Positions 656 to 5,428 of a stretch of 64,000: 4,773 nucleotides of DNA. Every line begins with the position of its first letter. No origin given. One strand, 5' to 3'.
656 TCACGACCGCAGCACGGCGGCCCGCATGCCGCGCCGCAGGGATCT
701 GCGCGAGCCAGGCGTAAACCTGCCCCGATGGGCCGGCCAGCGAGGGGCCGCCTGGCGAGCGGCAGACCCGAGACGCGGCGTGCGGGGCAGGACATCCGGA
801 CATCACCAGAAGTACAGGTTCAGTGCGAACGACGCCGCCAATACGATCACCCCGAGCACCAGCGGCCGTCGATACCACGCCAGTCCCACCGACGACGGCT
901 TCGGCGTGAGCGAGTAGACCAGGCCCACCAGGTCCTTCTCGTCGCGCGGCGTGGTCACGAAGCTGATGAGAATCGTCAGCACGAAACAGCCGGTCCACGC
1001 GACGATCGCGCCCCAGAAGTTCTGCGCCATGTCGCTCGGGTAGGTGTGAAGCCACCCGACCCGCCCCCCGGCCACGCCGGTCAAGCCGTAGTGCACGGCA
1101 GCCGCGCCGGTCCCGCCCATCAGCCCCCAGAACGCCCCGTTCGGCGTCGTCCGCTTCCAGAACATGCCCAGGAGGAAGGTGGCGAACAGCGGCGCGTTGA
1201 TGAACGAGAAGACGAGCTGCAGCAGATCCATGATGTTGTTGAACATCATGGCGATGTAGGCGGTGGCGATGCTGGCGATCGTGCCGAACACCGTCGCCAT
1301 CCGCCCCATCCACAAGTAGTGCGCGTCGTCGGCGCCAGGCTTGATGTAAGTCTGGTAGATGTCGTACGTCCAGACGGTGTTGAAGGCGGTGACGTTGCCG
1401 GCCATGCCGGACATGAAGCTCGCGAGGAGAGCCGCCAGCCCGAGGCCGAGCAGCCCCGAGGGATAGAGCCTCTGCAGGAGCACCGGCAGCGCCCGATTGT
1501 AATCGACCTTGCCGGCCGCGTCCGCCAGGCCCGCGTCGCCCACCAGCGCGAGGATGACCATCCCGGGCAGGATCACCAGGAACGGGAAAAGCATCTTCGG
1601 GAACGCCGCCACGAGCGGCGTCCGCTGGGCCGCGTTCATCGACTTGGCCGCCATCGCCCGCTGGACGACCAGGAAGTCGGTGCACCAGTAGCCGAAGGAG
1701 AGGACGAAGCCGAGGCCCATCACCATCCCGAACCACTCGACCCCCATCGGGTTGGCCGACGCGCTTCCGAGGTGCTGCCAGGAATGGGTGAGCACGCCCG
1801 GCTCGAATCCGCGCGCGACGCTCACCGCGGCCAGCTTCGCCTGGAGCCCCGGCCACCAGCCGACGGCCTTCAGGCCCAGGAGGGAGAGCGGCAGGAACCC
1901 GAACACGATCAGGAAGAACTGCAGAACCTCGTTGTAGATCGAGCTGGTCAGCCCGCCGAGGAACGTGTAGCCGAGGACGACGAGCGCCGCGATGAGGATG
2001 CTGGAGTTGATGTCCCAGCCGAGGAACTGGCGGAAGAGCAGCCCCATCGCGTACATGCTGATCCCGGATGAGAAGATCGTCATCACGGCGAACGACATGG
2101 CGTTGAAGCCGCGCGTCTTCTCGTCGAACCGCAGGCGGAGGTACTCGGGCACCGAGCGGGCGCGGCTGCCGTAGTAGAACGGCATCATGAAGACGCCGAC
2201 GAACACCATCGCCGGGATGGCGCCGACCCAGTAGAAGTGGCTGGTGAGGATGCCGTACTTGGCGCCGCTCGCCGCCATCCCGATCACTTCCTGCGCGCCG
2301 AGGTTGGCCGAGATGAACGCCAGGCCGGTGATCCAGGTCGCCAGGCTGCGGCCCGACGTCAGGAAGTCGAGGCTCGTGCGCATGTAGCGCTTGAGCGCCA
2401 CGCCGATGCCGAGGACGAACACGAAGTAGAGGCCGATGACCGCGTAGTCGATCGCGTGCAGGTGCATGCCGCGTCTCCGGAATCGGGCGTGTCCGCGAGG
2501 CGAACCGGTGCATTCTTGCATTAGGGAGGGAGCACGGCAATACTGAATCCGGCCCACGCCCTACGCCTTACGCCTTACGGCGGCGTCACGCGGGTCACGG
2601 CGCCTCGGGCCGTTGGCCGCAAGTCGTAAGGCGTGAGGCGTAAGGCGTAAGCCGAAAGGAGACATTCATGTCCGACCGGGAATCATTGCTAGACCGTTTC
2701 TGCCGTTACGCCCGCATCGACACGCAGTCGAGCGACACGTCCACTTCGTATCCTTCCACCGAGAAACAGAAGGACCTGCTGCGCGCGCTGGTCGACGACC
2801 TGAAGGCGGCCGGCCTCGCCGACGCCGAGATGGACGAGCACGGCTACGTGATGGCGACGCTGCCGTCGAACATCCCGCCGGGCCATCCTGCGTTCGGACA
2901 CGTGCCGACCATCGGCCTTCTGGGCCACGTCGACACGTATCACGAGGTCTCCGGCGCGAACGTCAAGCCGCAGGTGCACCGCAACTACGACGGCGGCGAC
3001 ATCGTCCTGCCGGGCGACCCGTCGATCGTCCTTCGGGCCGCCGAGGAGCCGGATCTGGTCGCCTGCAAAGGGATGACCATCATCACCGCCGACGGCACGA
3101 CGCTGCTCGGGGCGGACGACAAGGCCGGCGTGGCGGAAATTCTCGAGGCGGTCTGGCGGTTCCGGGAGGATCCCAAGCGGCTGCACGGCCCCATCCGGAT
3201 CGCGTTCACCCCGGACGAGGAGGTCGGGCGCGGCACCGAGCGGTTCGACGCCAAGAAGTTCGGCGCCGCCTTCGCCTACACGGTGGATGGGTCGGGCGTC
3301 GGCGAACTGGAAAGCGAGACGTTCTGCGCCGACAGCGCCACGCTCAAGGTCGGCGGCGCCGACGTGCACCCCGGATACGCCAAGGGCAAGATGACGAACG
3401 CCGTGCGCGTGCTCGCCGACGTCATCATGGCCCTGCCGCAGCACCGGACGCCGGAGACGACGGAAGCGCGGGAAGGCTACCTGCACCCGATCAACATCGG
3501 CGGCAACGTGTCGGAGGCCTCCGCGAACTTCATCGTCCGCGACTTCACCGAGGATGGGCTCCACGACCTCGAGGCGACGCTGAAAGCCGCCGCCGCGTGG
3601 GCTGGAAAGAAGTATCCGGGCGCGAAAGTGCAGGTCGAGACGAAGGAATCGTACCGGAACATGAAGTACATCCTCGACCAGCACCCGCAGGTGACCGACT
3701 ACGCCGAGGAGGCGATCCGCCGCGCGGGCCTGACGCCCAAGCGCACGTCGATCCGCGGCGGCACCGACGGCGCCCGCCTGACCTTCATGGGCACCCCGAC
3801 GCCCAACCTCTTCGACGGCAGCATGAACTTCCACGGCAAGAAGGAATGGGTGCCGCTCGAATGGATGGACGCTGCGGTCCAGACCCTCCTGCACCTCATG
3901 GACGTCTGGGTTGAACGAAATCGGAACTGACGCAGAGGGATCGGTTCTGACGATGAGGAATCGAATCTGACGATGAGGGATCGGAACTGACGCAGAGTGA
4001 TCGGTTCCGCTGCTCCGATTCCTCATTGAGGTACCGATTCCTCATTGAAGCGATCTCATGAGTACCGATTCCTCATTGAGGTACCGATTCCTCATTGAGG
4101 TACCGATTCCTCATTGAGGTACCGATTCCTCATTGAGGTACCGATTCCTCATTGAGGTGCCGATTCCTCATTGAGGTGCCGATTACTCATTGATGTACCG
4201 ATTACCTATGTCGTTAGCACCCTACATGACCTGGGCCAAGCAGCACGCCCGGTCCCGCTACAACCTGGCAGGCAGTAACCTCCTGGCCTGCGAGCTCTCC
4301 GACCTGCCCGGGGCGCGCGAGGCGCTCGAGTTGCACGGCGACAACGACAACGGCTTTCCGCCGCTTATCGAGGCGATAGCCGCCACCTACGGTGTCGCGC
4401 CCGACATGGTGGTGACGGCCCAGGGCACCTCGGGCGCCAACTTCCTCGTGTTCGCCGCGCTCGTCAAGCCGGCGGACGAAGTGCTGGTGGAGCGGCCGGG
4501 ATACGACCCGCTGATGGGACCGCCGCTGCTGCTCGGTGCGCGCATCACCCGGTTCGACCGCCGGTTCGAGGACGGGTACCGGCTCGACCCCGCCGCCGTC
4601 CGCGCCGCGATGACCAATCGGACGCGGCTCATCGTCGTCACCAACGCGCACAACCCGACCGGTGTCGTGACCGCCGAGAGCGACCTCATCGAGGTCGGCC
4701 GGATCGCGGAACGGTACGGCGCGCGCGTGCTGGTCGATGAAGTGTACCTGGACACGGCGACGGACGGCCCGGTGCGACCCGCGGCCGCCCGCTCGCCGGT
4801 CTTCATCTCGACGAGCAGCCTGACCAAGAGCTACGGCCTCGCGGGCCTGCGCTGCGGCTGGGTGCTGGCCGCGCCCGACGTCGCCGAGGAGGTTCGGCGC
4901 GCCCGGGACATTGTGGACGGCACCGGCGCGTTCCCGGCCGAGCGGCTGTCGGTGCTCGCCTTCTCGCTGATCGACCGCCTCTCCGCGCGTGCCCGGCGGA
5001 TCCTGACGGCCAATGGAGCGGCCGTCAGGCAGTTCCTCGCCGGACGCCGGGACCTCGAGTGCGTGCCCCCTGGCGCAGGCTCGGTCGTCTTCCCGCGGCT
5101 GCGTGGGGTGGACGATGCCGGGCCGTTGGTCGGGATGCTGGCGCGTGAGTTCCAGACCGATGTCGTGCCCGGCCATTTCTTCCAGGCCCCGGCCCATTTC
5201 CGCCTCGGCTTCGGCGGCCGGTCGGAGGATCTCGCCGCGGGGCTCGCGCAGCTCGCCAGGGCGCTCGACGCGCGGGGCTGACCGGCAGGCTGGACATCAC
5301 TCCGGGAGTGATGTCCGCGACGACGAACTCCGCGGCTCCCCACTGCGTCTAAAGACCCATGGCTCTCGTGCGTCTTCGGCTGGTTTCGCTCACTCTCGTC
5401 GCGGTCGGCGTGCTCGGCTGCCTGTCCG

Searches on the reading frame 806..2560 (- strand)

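Call 87: search_protein_families(library=pfam, proteins=[window:806-2560:-], max_evalue=0.00001)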
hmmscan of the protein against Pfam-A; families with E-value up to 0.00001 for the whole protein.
window:806-2560:- (585 aa): 1 family
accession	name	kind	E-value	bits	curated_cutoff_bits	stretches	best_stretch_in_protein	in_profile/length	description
PF00474.23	SSF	-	1.4e-55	189.3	22.8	1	66-483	1-406/406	Sodium:solute symporter family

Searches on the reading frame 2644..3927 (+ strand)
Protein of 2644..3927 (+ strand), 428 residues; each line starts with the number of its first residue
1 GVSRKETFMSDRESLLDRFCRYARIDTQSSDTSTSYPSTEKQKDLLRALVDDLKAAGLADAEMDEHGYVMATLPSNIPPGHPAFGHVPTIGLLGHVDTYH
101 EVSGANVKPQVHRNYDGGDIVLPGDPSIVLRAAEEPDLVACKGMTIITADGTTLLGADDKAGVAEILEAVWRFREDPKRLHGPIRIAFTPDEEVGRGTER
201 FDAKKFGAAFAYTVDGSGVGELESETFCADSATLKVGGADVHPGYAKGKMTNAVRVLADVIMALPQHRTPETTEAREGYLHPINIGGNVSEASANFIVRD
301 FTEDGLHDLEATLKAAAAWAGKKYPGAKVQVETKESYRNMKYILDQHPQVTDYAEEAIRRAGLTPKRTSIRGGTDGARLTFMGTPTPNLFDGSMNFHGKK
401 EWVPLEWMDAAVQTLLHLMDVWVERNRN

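Call 87: search_protein_families(library=pfam, proteins=[window:2644-3927:+], max_evalue=0.00001)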
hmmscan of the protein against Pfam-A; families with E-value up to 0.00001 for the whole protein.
window:2644-3927:+ (428 aa): 2 families
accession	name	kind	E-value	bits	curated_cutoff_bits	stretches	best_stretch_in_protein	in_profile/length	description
PF01546.33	Peptidase_M20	-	1.9e-16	61.1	24.6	1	157-419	34-204/206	Peptidase family M20/M25/M40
PF07687.19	M20_dimer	-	1e-11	45.1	21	1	230-325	7-104/107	Peptidase dimerisation domain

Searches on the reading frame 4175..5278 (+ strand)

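Call 87: search_protein_families(library=pfam, proteins=[window:4175-5278:+], max_evalue=0.00001)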
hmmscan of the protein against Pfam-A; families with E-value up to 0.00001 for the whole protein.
window:4175-5278:+ (368 aa): 3 families
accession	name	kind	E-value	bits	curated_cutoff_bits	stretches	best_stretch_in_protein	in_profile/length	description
PF00155.27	Aminotran_1_2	-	1.4e-36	126.9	19.7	1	60-356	43-357/361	Aminotransferase class I and II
PF01212.27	Beta_elim_lyase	-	1.3e-07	31.7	27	1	58-188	31-168/288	Beta-eliminating lyase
PF00266.25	Aminotran_5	-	1.7e-06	27.8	21.5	1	66-190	50-177/371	Aminotransferase class-V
